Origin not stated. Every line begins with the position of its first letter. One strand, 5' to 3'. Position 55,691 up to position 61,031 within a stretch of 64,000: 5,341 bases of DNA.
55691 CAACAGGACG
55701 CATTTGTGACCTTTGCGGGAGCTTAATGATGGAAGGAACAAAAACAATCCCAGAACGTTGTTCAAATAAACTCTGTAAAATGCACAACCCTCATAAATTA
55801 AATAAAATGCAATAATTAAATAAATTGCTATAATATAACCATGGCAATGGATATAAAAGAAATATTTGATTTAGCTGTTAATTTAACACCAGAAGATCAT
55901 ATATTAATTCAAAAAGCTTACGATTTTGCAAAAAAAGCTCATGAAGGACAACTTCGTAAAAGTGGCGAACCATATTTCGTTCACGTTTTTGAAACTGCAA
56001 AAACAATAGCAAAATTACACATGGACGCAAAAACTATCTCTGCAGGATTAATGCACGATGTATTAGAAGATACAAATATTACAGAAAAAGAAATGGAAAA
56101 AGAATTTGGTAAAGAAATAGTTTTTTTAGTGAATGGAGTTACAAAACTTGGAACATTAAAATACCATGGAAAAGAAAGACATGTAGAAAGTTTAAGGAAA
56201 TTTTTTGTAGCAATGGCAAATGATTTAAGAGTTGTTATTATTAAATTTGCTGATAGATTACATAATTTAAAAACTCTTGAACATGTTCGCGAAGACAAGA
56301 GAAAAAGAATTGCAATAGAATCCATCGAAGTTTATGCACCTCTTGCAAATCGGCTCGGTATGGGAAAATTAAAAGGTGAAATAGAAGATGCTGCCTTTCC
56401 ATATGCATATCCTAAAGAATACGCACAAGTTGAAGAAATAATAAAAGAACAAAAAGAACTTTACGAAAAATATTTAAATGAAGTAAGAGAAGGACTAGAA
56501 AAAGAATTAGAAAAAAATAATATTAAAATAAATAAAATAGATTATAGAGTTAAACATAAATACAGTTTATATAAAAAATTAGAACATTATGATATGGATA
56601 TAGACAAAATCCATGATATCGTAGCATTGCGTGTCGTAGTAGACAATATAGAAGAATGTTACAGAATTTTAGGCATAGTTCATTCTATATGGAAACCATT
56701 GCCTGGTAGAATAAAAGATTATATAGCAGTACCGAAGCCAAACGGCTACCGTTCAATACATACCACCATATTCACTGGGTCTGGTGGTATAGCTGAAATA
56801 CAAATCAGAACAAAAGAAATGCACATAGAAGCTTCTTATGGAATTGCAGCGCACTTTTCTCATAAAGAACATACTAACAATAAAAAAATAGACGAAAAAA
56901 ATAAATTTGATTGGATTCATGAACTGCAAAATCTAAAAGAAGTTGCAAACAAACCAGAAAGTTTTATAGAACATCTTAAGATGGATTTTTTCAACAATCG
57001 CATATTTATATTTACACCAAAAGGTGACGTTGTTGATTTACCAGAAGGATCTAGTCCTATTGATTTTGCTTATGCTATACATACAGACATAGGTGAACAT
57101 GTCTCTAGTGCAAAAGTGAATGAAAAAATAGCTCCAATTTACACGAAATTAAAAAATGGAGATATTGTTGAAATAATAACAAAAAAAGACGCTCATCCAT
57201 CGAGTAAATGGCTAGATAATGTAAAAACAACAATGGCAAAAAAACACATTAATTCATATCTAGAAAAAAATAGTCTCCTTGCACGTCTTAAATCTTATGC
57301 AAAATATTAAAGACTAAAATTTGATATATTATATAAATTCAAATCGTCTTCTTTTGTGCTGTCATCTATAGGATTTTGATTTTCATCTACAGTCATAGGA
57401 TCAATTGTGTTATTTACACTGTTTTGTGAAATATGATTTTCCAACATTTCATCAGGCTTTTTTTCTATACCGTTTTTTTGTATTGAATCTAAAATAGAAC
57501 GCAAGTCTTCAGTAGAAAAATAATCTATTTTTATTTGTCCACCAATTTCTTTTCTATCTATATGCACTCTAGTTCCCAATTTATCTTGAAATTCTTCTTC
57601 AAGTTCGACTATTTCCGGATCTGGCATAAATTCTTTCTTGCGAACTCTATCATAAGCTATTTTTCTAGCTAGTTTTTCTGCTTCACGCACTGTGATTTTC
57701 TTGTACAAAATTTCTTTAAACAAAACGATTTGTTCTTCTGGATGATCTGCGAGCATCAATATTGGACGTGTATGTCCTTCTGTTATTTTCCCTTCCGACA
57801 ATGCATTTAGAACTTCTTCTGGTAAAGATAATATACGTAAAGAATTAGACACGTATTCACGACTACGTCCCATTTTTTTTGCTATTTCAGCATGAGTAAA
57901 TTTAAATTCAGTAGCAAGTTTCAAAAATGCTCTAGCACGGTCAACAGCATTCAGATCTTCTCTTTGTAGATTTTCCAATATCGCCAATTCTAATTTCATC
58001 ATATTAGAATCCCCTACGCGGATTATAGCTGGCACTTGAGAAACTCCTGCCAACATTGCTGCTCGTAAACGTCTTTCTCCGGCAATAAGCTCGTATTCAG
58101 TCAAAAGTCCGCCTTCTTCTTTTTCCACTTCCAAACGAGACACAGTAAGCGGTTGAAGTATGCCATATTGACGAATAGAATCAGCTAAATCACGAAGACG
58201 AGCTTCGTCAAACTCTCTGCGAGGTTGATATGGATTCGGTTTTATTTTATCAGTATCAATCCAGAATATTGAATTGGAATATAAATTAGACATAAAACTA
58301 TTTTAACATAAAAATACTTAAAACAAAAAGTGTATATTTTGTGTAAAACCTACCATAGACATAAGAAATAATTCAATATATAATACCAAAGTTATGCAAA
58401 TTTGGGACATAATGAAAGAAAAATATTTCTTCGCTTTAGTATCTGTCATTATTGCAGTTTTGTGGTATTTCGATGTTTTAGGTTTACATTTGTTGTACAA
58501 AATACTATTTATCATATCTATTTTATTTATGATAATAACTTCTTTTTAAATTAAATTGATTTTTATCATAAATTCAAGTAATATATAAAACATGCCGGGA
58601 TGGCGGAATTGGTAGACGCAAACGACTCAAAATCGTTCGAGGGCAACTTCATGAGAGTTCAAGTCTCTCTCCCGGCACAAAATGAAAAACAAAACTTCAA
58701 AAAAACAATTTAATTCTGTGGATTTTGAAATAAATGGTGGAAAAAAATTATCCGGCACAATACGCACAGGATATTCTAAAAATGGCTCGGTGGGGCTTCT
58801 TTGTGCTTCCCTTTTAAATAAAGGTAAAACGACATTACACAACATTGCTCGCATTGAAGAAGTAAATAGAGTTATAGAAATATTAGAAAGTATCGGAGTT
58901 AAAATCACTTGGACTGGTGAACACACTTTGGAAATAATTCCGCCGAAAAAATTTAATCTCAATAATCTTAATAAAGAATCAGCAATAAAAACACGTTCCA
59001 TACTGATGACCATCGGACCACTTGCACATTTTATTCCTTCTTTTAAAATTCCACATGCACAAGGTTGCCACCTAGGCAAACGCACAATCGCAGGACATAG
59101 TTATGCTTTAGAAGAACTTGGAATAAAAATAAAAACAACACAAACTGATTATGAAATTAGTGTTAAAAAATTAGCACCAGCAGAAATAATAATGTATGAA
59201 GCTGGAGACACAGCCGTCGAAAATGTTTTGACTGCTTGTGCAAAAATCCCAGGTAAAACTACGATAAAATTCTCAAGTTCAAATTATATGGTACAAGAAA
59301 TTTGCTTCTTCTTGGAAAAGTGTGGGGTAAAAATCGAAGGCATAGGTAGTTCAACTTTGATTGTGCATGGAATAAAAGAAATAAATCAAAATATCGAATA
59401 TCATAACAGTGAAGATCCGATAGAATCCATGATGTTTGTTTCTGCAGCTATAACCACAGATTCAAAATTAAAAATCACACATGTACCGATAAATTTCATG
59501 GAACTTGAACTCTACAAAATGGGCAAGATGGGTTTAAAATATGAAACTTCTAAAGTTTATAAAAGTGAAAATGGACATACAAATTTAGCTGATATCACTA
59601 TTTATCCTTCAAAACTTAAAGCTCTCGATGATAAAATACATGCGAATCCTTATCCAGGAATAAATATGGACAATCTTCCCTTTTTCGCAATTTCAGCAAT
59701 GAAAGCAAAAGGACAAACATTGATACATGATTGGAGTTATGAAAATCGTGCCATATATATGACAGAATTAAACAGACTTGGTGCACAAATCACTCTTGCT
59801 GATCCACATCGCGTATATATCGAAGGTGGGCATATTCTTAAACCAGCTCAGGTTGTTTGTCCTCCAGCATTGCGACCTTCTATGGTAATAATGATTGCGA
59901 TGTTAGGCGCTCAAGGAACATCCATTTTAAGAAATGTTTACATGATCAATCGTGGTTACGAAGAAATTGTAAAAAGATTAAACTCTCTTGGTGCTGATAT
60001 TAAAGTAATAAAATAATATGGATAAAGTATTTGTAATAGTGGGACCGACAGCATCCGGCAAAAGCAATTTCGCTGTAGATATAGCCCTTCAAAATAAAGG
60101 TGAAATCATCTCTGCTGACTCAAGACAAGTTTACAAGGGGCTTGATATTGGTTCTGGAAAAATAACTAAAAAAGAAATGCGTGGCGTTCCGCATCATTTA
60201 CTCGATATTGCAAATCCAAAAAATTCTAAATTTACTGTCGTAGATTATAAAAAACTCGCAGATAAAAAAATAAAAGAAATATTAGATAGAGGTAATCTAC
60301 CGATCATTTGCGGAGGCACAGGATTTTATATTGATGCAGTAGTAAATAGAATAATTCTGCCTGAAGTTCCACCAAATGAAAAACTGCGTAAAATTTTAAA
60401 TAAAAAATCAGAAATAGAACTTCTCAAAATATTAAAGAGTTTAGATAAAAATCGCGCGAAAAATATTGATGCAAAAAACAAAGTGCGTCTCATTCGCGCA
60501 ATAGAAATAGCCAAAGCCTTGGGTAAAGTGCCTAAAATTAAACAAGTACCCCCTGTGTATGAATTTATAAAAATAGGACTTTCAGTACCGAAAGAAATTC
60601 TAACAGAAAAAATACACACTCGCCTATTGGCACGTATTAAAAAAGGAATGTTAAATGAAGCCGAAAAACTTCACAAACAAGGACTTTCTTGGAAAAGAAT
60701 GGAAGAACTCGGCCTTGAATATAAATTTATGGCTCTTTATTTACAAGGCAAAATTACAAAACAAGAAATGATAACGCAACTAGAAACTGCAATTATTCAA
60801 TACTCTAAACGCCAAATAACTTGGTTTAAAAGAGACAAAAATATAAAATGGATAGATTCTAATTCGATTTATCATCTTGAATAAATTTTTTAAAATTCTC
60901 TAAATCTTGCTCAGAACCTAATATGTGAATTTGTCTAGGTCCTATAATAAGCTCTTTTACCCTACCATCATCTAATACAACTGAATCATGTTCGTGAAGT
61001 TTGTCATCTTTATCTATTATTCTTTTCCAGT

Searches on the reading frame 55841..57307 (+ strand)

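Call 70: search_protein_families(library=pfam, proteins=[window:55841-57307:+], max_evalue=0.00001)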
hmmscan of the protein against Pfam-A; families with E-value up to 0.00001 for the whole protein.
window:55841-57307:+ (489 aa): 4 families
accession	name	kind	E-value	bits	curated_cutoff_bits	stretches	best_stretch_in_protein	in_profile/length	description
PF13328.12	HD_4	-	3.3e-46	157.3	27.2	1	26-174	1-155/156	HD domain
PF04607.23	RelA_SpoT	-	4.6e-37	127.2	27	1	236-345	2-112/113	Region found in RelA / SpoT proteins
PF02824.27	TGS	-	2.3e-22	79.2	22.2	1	388-447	1-60/60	TGS domain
PF01966.28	HD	-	1.1e-07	32.6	22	1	45-142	1-115/116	HD domain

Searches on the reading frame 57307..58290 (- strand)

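Call 70: search_protein_families(library=pfam, proteins=[window:57307-58290:-], max_evalue=0.00001)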
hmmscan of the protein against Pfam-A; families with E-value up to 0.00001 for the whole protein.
window:57307-58290:- (327 aa): 3 families
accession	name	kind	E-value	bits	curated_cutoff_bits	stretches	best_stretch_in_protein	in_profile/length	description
PF17762.8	HTH_ParB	-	6e-30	103.9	22.6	1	111-211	1-100/102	ParB HTH domain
PF02195.25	ParB_N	-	6.8e-27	93.8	26.3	1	10-109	5-95/95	ParB N-terminal domain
PF23552.2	ParB_C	-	3e-10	39.8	23.8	1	223-270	1-49/50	ParB dimerisation domain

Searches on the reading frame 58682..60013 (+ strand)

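Call 70: search_protein_families(library=pfam, proteins=[window:58682-60013:+], max_evalue=0.00001)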
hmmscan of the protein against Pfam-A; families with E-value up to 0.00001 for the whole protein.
window:58682-60013:+ (444 aa): 1 family
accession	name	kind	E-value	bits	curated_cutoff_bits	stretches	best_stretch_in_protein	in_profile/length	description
PF00275.25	EPSP_synthase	-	9.9e-42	143.5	22.8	1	18-433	2-417/417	EPSP synthase (3-phosphoshikimate 1-carboxyvinyltransferase)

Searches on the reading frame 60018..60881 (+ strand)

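Call 70: search_protein_families(library=pfam, proteins=[window:60018-60881:+], max_evalue=0.00001)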
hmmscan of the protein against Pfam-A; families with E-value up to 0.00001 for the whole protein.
window:60018-60881:+ (288 aa): 2 families
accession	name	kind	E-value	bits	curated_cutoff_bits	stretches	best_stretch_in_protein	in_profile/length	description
PF01715.23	IPPT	-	1.2e-64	218.8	23.6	1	37-273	1-243/243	IPP transferase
PF01745.22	IPT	-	3.9e-10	40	20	1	3-100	2-98/233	Isopentenyl transferase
